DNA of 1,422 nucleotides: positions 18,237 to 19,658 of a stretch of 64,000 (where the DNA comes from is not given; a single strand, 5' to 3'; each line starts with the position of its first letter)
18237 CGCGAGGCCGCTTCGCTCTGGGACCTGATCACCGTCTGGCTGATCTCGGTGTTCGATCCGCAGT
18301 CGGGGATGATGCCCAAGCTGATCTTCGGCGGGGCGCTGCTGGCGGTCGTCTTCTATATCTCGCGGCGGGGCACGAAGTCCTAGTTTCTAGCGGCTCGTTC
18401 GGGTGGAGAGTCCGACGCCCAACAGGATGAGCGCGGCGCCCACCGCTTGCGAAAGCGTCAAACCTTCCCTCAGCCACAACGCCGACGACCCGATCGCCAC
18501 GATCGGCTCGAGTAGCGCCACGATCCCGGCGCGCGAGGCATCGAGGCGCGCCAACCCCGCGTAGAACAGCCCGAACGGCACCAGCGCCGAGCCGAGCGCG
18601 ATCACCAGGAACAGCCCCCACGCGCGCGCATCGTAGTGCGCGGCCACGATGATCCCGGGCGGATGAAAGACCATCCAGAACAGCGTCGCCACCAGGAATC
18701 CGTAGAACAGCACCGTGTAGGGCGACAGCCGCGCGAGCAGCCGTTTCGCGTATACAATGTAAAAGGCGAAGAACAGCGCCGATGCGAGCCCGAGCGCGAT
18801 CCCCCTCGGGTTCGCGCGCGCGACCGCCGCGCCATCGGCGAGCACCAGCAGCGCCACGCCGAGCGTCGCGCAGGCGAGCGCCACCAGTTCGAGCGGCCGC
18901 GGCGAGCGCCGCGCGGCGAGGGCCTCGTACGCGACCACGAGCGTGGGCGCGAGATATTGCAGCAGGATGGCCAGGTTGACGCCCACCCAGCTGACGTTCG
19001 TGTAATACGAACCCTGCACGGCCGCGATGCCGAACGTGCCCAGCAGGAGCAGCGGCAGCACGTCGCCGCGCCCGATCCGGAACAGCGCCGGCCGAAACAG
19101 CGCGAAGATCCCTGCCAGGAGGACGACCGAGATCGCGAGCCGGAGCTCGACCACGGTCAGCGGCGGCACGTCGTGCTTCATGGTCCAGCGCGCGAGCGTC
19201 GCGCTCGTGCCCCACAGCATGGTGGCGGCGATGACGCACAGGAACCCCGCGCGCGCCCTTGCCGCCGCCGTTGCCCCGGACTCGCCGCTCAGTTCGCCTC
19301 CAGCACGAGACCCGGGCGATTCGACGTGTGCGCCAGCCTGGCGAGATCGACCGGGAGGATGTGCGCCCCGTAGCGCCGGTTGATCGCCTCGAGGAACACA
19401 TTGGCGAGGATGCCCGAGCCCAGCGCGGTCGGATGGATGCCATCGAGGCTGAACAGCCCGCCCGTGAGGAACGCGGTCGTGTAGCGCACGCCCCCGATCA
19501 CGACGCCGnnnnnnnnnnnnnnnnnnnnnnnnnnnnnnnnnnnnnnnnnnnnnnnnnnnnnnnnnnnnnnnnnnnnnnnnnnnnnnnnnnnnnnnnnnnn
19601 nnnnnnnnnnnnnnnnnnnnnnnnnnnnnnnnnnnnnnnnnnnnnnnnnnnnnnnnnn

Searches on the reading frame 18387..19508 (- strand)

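Call 57: search_protein_families(library=pfam, proteins=[window:18387-19508:-], max_evalue=0.00001)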
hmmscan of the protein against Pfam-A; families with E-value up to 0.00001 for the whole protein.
window:18387-19508:- (373 aa): 1 family
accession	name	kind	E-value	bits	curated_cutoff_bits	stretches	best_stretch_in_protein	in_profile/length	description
PF00892.27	EamA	-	1.7e-40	138.9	28.2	2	235-368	2-133/135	EamA-like transporter family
